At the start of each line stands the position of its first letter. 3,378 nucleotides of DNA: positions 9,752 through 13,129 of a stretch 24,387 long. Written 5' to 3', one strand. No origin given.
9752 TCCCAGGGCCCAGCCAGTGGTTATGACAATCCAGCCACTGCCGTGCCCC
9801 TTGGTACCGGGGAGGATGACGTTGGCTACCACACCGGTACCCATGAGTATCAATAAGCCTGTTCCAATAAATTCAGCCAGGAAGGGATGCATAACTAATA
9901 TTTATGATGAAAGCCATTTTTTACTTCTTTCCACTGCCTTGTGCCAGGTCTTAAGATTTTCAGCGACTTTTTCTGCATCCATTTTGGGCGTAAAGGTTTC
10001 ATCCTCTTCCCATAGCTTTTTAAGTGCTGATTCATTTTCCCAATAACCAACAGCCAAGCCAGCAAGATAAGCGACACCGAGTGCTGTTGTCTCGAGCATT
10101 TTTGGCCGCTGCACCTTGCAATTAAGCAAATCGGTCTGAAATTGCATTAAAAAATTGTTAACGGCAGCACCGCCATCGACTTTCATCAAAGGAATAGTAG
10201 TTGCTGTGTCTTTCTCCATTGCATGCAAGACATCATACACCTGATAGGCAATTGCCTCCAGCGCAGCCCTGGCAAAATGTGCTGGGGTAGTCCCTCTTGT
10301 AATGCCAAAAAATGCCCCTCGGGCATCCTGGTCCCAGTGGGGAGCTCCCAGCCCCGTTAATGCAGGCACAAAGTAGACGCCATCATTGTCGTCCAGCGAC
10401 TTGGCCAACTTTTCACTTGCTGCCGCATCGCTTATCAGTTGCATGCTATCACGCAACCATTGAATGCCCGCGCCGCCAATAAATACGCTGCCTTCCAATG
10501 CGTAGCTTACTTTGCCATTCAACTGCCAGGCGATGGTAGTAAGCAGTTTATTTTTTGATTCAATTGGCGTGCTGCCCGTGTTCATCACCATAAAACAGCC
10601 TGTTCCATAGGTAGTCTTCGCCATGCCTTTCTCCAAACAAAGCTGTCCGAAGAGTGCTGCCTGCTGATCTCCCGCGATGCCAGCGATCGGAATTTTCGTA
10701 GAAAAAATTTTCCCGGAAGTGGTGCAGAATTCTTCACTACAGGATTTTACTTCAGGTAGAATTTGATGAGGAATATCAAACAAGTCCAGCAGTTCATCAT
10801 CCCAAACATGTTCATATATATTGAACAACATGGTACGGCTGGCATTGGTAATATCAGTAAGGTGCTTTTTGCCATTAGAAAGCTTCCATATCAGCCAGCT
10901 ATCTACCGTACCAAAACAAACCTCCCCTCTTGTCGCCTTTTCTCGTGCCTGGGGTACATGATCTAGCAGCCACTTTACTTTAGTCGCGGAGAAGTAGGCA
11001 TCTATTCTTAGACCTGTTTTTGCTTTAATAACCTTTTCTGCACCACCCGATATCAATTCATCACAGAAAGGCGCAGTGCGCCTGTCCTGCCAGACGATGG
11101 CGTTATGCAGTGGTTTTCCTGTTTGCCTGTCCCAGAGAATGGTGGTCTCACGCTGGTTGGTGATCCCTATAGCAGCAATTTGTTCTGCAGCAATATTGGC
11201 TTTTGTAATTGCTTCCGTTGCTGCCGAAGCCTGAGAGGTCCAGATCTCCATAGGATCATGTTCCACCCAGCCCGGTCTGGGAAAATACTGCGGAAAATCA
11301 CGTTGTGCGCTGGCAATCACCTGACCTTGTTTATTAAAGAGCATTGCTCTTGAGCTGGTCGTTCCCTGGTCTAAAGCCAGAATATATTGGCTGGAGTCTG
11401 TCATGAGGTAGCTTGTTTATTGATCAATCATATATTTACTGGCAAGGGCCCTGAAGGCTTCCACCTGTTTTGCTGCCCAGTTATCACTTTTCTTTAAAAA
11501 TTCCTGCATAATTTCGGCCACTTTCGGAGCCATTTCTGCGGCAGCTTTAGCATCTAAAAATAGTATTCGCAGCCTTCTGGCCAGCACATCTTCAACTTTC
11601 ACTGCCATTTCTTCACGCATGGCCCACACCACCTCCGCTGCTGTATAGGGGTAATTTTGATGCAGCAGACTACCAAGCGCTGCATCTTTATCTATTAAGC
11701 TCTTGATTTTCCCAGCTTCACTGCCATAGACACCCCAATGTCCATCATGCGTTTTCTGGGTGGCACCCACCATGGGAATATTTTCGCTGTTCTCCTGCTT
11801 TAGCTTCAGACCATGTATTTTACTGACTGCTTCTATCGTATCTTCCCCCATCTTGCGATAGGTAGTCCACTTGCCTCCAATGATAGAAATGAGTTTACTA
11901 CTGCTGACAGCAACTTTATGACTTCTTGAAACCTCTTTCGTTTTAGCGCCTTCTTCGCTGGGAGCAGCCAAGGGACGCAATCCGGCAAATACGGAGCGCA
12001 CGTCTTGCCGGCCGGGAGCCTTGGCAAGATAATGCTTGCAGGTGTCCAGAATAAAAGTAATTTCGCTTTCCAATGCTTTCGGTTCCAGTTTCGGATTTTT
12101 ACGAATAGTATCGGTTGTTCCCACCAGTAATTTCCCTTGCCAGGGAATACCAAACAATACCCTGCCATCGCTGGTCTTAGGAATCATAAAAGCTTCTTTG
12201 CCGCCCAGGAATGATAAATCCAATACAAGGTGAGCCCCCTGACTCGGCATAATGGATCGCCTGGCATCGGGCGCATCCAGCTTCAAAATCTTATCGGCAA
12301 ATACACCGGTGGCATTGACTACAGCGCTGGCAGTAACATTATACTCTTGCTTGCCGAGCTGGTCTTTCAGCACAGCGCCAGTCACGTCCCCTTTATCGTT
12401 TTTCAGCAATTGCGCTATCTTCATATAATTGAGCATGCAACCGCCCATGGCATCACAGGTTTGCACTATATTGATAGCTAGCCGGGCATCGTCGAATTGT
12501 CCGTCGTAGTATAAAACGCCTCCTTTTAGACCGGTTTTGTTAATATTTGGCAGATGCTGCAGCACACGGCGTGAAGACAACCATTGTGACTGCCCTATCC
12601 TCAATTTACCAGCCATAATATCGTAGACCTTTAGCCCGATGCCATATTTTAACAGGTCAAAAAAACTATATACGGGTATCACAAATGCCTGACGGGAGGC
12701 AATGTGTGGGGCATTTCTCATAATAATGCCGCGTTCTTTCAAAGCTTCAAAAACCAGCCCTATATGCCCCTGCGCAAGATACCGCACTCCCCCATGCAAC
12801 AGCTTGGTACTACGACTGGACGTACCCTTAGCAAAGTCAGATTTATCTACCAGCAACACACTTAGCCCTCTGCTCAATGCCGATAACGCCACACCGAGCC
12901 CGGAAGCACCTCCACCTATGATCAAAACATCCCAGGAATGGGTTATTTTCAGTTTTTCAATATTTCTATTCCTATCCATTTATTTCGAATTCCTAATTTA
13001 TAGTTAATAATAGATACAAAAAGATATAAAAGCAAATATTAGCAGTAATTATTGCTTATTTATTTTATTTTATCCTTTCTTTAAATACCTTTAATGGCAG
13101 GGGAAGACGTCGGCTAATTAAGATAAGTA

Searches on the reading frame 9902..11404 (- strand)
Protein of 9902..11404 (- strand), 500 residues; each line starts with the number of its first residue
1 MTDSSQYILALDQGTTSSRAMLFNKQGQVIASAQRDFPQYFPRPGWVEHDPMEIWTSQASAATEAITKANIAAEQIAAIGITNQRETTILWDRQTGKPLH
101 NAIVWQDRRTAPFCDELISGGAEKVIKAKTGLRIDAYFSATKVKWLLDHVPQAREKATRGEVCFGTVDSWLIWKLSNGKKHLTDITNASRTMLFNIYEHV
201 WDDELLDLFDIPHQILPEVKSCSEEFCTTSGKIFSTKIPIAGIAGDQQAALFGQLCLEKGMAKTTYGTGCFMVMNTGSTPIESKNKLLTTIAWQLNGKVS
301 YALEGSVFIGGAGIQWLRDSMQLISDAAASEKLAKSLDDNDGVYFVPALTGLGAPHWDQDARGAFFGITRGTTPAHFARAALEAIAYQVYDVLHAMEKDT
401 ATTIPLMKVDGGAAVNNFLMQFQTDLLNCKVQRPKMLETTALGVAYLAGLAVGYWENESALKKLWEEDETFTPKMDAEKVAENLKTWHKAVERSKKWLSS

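Call 52: search_protein_families(library=pfam, proteins=[window:9902-11404:-])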
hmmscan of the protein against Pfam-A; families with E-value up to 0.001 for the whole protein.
window:9902-11404:- (500 aa): 2 families
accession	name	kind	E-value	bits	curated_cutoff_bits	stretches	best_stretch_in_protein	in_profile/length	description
PF00370.27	FGGY_N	-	6.1e-84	281.9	28.8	1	7-253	1-245/245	FGGY family of carbohydrate kinases, N-terminal domain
PF02782.22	FGGY_C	-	1.1e-41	143.2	27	1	263-451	2-197/198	FGGY family of carbohydrate kinases, C-terminal domain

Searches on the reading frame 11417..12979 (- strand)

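Call 52: search_protein_families(library=pfam, proteins=[window:11417-12979:-])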
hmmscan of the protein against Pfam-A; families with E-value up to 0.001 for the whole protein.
window:11417-12979:- (520 aa): 5 families
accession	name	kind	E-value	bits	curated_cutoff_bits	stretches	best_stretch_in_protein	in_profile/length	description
PF01266.30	DAO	-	2.8e-52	178.8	27.9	1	17-342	1-316/353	FAD dependent oxidoreductase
PF16901.10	DAO_C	-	1.1e-24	87.2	31.4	1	385-499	26-123/126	C-terminal domain of alpha-glycerophosphate oxidase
PF00890.30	FAD_binding_2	-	1.7e-09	37.8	20.4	1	17-57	1-41/414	FAD binding domain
PF12831.13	FAD_oxidored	-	7e-08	32.6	27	1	17-64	1-48/416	FAD dependent oxidoreductase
PF03486.20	HI0933_like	-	0.00027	20.9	50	1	17-48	2-33/244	HI0933-like protein Rossmann domain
